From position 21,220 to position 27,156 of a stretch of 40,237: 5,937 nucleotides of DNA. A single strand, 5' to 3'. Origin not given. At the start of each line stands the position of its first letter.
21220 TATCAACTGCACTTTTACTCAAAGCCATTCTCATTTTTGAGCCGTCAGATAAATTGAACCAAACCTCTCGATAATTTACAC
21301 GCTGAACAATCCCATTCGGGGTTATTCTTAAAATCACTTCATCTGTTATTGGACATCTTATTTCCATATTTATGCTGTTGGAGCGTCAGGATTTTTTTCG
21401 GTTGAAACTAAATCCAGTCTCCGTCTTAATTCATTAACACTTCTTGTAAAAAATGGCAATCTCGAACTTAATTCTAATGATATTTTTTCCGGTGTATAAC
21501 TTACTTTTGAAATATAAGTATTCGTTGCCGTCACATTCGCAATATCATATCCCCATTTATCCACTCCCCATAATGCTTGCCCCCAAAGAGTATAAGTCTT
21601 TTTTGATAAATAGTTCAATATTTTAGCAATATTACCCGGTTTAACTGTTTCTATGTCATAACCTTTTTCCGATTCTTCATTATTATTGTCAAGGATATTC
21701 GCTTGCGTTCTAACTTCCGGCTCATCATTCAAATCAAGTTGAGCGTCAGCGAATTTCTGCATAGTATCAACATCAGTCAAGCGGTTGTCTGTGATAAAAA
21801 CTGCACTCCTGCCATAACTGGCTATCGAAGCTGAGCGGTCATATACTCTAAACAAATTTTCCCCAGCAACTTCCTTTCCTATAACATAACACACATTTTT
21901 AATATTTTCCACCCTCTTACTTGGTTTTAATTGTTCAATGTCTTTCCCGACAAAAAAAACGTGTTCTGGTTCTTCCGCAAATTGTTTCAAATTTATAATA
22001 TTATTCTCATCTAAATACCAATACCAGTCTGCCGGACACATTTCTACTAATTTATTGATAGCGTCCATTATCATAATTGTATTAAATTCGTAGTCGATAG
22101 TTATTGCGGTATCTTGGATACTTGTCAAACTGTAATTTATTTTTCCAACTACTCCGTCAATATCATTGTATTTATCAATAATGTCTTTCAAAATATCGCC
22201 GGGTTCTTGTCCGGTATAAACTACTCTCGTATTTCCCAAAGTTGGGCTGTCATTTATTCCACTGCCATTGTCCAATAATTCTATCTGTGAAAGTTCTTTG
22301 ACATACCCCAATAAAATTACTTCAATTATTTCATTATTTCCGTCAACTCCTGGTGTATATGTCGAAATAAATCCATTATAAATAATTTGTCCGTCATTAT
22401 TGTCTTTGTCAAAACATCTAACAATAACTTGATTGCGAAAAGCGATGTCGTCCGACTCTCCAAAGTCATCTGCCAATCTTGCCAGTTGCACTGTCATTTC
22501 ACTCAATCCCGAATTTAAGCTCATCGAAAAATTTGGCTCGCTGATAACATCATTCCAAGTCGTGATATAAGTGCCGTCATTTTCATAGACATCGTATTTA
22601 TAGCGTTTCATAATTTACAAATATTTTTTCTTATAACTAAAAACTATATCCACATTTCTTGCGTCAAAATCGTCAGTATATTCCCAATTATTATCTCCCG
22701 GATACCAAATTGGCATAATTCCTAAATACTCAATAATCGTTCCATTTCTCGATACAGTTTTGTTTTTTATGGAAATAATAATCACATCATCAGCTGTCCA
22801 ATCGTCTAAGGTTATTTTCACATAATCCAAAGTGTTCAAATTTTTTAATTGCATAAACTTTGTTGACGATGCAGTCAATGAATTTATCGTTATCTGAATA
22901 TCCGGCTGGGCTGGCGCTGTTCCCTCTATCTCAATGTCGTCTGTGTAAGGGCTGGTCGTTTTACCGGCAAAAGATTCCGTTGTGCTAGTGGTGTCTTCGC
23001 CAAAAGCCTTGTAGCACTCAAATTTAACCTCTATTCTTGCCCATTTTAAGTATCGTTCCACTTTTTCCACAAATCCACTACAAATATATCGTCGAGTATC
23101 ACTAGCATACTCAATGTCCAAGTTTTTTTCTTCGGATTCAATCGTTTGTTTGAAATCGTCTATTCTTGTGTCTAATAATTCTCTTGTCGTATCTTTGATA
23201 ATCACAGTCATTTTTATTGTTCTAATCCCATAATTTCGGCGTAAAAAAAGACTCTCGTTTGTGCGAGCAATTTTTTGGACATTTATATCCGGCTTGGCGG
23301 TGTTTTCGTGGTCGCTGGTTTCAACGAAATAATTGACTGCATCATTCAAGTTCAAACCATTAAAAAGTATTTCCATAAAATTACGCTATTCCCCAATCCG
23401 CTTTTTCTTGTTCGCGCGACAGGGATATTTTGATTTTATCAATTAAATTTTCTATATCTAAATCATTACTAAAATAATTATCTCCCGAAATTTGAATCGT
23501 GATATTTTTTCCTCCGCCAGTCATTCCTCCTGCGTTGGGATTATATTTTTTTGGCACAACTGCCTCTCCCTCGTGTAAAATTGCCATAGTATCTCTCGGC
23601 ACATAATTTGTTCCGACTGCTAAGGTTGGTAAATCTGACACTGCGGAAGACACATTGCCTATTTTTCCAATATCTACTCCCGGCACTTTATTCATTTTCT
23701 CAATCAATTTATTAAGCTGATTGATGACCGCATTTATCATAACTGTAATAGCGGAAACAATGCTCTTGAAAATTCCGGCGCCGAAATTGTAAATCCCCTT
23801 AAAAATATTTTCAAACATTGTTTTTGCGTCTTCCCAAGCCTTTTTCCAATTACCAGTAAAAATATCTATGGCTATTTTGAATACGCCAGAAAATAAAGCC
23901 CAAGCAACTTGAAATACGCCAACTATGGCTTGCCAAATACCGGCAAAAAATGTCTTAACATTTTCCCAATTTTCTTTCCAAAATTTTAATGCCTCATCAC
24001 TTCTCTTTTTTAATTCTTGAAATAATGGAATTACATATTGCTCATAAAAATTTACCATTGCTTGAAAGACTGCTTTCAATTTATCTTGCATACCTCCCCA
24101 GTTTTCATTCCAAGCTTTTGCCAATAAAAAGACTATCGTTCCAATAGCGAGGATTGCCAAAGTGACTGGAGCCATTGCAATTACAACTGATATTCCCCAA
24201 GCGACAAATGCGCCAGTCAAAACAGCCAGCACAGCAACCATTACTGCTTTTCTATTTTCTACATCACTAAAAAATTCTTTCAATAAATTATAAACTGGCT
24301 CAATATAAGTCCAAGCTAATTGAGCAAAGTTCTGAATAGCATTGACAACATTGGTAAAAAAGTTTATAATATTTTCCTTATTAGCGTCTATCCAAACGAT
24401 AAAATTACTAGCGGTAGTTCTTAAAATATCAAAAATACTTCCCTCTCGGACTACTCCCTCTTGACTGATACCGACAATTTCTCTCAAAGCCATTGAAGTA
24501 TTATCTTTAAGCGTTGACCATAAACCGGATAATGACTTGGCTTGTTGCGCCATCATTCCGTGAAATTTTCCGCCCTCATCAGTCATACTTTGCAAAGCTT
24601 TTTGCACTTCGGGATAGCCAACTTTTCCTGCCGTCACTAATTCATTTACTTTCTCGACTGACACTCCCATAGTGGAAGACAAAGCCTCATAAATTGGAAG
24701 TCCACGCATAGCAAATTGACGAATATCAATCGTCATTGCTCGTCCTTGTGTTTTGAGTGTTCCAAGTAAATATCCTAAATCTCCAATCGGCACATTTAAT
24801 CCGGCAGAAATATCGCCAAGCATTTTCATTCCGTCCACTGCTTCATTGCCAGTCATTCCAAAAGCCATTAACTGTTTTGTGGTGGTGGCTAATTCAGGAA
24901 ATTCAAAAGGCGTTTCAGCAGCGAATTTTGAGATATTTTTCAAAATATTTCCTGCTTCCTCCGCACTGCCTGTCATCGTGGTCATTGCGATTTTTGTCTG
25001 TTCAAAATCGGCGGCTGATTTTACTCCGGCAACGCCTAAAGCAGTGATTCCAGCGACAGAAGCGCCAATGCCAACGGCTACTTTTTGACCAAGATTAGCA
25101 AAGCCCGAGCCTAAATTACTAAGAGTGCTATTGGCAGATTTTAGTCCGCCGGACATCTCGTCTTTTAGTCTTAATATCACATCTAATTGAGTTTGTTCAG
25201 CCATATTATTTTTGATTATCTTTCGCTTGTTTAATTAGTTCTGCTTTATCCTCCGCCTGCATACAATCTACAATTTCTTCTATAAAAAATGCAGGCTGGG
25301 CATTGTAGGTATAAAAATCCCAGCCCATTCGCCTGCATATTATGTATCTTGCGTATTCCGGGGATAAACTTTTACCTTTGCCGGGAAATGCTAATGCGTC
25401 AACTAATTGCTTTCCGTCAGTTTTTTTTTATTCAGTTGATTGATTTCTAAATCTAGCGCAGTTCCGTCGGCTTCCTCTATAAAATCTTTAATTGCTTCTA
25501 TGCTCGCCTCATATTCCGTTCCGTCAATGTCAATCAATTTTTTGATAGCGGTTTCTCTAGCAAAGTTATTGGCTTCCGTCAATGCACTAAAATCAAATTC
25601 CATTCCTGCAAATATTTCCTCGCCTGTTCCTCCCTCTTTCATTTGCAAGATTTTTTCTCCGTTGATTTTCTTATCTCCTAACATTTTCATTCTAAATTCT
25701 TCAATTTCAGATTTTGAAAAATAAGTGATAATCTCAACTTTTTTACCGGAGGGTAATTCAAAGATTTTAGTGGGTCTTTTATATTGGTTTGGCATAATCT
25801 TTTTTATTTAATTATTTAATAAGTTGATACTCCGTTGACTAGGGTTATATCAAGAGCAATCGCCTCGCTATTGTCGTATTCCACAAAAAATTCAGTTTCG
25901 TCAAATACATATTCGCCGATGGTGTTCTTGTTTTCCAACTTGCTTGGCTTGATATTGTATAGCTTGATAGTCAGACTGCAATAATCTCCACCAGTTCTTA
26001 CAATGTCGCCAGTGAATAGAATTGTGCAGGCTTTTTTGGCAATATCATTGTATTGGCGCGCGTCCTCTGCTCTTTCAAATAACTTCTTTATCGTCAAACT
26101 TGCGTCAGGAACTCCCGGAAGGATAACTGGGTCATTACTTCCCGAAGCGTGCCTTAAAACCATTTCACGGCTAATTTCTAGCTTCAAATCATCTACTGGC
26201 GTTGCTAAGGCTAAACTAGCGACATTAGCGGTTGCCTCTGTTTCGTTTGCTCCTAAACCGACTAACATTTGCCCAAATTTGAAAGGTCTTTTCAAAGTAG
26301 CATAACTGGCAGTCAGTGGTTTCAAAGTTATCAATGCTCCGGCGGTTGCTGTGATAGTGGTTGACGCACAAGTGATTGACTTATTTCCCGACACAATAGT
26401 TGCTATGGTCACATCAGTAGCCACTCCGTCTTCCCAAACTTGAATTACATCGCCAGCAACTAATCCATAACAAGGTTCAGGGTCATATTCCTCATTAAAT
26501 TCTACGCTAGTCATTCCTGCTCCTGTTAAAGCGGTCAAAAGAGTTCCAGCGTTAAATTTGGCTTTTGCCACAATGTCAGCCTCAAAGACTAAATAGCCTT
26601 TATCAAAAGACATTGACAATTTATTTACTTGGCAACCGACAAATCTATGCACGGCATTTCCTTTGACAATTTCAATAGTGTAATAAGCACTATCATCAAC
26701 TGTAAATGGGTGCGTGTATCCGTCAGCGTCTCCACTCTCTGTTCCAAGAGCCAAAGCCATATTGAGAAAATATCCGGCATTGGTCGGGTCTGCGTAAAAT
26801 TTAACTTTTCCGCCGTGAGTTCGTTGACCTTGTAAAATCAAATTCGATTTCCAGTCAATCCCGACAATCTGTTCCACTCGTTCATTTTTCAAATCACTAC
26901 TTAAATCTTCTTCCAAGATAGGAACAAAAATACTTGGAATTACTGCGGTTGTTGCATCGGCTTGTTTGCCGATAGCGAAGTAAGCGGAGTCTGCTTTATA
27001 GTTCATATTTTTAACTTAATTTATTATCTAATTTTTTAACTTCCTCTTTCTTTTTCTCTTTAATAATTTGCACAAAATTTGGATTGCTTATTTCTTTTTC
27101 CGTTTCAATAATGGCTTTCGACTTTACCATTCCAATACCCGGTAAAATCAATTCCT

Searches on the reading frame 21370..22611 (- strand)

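Call 8: search_protein_families(library=phrogs, proteins=[window:21370-22611:-], max_evalue=0.001)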
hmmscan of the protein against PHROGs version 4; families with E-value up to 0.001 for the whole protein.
window:21370-22611:- (413 aa): 0 families

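Call 16: search_protein_families(library=pfam, proteins=[window:21370-22611:-], max_evalue=0.01)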
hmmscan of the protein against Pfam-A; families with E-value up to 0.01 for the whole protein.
window:21370-22611:- (413 aa): 1 family
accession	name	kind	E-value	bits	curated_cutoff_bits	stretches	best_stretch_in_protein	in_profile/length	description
PF06605.17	Prophage_tail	-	1.2e-09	38.7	31.3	1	185-331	57-206/250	Prophage endopeptidase tail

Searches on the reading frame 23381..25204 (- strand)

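Call 8: search_protein_families(library=phrogs, proteins=[window:23381-25204:-], max_evalue=0.001)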
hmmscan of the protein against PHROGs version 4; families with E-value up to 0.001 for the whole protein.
window:23381-25204:- (607 aa): 33 families (the best 25 are shown)
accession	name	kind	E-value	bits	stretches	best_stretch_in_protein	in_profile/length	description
phrog_9959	-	tail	6.3e-74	250.4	1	16-254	25-264/1708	tail length tape measure protein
phrog_991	-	tail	1.4e-33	116.7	1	12-598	247-917/1966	tail length tape measure protein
phrog_12798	-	tail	1.7e-30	107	1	30-519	32-496/1031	tail length tape measure protein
phrog_58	-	tail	2.2e-28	100.3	1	15-524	289-895/1544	tail length tape measure protein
phrog_167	-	tail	2.2e-21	76.4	1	211-548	777-1050/1555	tail length tape measure protein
phrog_1686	-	tail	4.8e-20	72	1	13-298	83-363/1224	tail length tape measure protein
phrog_973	-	tail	3.2e-18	66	1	30-344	94-425/1465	tail length tape measure protein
phrog_1535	-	tail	4.6e-18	65.8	1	224-558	747-1091/1152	tail length tape measure protein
phrog_1272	-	tail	5.1e-14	52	2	187-516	508-867/1606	tail length tape measure protein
phrog_33570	-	unknown function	1e-12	48.4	1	58-236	254-430/686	-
phrog_3981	-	tail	5.5e-12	46.6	1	13-519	14-483/584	tail length tape measure protein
phrog_4200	-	tail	6.1e-12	45.8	1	272-516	232-474/732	tail length tape measure protein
phrog_971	-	lysis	2.9e-11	43.8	1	14-382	104-517/1338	endolysin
phrog_1068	-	tail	1.2e-10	41.7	1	171-521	230-530/706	tail length tape measure protein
phrog_25966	-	tail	2.3e-09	36.3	1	524-559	1556-1591/1651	tail length tape measure protein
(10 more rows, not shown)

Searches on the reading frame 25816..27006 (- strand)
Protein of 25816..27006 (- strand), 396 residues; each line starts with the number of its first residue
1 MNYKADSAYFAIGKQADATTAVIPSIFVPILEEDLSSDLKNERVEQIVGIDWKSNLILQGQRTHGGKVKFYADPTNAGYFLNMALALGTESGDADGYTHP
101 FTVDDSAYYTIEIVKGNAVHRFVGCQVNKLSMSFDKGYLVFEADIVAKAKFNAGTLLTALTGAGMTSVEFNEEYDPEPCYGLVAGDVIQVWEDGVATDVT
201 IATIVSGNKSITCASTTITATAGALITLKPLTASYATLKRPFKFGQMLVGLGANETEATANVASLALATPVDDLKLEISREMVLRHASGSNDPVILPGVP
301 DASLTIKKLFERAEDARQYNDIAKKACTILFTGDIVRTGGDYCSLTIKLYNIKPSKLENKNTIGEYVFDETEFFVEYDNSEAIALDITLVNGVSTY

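Call 8: search_protein_families(library=phrogs, proteins=[window:25816-27006:-], max_evalue=0.001)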
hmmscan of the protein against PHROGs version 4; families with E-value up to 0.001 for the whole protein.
window:25816-27006:- (396 aa): 1 family
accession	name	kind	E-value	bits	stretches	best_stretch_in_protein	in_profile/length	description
phrog_290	-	tail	1.6e-08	35.3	1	3-149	14-169/411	minor tail protein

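Call 16: search_protein_families(library=pfam, proteins=[window:25816-27006:-], max_evalue=0.01)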
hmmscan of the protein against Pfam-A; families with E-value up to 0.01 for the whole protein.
window:25816-27006:- (396 aa): 1 family
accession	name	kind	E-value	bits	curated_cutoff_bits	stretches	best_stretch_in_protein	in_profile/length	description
PF18906.5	Phage_tube_2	-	2.3e-09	37.7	27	1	59-161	44-141/266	Phage tail tube protein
